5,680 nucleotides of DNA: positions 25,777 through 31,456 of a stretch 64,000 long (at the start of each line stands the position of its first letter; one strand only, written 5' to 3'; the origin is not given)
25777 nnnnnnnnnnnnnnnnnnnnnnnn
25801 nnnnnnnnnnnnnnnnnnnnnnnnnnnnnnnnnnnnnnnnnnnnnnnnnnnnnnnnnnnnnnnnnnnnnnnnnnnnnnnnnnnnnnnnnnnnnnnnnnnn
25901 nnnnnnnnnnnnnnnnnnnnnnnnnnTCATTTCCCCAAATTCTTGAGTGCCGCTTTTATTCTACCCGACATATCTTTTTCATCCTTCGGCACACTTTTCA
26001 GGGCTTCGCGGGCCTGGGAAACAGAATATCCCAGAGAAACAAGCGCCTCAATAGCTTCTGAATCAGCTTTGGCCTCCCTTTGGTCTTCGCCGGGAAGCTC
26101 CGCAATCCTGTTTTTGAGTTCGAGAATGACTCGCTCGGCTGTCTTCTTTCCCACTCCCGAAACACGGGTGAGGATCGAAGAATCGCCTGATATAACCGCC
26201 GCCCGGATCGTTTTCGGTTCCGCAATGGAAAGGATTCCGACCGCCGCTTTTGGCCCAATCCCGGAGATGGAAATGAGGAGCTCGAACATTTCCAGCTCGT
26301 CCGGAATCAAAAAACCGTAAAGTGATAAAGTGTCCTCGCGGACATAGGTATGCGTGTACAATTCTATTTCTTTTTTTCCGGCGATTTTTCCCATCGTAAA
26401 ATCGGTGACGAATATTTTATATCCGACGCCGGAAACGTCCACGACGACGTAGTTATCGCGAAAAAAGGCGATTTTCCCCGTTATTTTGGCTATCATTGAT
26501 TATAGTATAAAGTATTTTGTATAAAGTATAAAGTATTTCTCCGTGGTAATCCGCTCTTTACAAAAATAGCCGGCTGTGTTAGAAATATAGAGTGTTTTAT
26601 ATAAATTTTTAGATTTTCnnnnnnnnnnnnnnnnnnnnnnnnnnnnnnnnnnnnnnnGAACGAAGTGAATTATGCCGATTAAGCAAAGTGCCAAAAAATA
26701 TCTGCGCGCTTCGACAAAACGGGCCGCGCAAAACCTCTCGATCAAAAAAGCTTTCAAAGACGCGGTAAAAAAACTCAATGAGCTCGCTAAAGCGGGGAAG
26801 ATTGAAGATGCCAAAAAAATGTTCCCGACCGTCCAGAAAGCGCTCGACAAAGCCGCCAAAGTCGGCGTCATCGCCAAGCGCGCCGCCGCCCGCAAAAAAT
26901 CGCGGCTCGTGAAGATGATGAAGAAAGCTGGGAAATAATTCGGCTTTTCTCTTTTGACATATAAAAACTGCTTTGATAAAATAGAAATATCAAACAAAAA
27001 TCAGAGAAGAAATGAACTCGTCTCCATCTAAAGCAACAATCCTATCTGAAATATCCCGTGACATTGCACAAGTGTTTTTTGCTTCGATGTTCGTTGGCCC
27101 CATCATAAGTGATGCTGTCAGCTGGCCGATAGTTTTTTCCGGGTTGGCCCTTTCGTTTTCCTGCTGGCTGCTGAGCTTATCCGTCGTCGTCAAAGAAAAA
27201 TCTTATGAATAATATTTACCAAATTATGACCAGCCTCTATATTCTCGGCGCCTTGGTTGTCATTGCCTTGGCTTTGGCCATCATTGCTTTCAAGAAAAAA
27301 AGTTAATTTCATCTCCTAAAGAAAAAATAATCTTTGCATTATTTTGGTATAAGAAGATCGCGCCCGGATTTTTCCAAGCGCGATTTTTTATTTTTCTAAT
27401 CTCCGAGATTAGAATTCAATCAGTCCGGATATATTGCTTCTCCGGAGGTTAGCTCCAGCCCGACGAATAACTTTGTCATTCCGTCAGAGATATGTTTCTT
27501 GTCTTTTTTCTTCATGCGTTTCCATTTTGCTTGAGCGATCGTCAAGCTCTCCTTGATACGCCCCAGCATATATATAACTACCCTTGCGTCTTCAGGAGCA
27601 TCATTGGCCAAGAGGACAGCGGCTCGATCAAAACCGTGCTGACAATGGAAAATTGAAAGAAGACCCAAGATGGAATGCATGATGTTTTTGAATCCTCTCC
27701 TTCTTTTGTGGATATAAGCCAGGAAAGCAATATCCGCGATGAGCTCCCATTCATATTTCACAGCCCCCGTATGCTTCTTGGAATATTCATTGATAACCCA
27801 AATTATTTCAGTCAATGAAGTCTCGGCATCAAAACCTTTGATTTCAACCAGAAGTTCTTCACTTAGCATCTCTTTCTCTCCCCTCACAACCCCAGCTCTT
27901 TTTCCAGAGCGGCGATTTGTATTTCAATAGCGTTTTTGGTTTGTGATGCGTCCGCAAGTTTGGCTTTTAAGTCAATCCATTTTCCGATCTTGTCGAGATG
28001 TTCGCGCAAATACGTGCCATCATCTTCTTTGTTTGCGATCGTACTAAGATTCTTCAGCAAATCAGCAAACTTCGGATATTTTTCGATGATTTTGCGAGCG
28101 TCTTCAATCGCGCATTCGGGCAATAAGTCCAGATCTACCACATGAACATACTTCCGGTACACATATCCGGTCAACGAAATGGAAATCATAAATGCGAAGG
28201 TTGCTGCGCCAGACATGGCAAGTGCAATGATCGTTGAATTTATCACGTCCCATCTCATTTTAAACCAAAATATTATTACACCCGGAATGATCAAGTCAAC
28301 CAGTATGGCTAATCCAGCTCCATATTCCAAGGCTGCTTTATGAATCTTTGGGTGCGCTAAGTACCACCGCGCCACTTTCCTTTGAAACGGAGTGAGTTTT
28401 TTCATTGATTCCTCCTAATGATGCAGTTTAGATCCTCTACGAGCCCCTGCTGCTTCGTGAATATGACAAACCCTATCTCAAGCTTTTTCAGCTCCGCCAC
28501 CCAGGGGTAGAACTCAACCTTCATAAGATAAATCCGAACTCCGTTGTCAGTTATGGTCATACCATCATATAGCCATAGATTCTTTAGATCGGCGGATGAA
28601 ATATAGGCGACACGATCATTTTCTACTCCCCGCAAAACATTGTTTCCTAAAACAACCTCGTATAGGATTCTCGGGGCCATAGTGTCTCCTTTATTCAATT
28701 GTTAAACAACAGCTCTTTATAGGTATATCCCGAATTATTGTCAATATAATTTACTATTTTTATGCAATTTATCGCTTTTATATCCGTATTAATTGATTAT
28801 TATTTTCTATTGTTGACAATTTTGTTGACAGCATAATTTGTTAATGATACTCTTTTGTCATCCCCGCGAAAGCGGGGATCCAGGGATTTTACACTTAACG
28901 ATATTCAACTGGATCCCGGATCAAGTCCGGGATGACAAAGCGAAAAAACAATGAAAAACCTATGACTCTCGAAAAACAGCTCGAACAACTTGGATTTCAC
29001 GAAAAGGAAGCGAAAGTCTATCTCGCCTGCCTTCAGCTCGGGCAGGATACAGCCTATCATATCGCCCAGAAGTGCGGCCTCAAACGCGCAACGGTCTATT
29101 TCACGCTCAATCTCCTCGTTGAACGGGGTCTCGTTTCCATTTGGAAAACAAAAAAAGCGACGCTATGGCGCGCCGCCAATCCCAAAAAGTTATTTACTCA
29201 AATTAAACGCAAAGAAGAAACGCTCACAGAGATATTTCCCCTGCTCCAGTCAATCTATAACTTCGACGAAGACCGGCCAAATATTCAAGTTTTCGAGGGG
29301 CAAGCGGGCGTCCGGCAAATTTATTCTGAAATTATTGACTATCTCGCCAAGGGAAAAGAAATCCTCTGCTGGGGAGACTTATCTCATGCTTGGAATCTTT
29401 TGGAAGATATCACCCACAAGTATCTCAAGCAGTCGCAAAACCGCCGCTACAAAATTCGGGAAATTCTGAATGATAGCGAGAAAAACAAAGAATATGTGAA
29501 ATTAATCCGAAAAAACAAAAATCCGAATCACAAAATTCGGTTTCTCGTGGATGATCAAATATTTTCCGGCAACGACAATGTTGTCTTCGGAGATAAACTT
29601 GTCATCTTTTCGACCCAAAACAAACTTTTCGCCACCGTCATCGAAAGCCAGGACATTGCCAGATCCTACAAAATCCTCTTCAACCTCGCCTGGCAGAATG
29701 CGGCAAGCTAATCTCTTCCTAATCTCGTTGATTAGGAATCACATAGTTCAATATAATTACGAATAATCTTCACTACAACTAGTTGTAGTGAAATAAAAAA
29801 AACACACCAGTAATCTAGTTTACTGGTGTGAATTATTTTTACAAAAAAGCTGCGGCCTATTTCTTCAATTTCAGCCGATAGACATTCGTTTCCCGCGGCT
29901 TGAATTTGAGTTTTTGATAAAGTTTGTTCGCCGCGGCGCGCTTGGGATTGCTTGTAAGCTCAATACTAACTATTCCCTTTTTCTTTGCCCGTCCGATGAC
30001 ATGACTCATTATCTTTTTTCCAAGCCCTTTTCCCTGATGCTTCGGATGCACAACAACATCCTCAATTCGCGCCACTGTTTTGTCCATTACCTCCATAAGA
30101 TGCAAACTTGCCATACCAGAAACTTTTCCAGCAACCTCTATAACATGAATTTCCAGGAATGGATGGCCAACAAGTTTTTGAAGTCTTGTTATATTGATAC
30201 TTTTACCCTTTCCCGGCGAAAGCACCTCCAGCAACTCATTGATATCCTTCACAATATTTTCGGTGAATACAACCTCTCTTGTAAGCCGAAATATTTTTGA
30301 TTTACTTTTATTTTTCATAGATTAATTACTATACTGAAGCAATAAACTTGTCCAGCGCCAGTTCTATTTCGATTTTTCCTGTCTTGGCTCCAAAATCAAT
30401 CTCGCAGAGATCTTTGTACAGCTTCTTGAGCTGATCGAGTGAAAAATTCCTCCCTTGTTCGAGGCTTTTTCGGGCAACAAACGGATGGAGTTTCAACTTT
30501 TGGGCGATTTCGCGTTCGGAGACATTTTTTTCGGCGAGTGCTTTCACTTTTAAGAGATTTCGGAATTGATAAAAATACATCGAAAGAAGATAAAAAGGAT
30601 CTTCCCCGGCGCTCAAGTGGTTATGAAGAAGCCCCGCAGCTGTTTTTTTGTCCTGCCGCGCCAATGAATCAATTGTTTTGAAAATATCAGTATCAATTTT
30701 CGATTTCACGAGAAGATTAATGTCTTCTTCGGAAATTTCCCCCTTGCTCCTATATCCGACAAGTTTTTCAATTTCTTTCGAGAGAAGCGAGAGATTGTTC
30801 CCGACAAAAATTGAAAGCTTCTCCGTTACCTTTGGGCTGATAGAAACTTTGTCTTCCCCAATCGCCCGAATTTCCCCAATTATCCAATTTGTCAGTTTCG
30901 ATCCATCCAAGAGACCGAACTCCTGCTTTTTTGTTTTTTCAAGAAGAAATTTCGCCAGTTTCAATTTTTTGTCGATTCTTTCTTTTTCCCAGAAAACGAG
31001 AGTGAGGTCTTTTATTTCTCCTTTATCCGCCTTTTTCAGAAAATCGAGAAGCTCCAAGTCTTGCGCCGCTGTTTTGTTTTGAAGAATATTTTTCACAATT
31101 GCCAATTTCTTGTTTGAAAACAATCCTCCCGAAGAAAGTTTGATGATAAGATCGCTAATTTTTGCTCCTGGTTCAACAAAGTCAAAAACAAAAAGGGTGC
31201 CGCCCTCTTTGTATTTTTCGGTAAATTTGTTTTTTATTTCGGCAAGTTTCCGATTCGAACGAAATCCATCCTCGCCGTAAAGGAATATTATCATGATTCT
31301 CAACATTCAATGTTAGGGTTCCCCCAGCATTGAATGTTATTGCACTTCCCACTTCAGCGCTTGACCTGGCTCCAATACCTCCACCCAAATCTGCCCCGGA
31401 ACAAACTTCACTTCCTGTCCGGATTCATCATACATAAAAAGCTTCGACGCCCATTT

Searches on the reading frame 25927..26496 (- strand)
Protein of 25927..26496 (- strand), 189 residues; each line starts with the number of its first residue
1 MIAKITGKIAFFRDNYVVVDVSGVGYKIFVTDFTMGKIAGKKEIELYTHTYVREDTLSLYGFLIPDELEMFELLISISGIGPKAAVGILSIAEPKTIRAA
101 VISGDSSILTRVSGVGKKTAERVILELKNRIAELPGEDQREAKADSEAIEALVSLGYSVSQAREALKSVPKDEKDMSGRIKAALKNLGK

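Call 37: search_protein_families(library=pfam, proteins=[window:25927-26496:-], max_evalue=0.00001)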
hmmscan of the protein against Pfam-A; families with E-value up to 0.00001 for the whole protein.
window:25927-26496:- (189 aa): 3 families
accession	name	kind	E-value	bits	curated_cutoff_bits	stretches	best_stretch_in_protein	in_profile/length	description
PF01330.27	RuvA_N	-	5.5e-21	74.9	23.6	1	1-61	1-61/61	RuvA N terminal domain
PF14520.12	HHH_5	-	2e-15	57.4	27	1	71-128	1-56/57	Helix-hairpin-helix domain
PF07499.19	RuvA_C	-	1.6e-08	35.3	24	1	146-187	4-46/47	RuvA, C-terminal domain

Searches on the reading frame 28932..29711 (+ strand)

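Call 38: search_protein_families(library=pfam, proteins=[window:28932-29711:+], max_evalue=0.00001)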
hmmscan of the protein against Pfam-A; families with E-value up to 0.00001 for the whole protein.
window:28932-29711:+ (259 aa): 1 family
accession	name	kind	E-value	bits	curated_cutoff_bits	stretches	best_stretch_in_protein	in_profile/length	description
PF01978.25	TrmB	-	2.9e-14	53.1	25.6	1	17-84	1-67/68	Sugar-specific transcriptional regulator TrmB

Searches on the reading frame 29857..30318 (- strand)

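Call 38: search_protein_families(library=pfam, proteins=[window:29857-30318:-], max_evalue=0.00001)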
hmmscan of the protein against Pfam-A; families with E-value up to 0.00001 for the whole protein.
window:29857-30318:- (153 aa): 4 families
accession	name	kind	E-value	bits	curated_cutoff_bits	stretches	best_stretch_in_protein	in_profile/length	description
PF00583.31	Acetyltransf_1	-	7.1e-17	62.2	20.7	1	50-139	28-116/116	Acetyltransferase (GNAT) family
PF13508.13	Acetyltransf_7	-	4.6e-14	53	27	1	57-140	5-83/84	Acetyltransferase (GNAT) domain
PF13673.13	Acetyltransf_10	-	8.2e-10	39.2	23.6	1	55-143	31-111/128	Acetyltransferase (GNAT) domain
PF08445.16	FR47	-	7.1e-07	29.6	22.1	1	76-146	15-84/86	FR47-like protein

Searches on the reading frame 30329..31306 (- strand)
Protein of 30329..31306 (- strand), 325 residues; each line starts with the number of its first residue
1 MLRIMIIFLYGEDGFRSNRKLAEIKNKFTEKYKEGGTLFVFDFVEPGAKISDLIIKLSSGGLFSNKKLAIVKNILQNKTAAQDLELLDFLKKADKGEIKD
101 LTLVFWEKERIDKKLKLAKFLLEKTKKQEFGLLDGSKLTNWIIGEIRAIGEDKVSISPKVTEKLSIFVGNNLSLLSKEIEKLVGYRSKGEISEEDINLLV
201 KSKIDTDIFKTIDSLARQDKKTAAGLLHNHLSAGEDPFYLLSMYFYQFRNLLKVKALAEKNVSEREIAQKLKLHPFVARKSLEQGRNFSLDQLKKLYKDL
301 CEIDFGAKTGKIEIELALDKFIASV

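Call 38: search_protein_families(library=pfam, proteins=[window:30329-31306:-], max_evalue=0.00001)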
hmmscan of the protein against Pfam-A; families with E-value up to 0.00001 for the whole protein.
window:30329-31306:- (325 aa): 1 family
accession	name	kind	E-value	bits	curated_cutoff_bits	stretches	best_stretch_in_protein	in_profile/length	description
PF21694.2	DNA_pol3_delta_C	-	2e-30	105.7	27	1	206-323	2-119/121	DNA polymerase III delta subunit, C-terminal domain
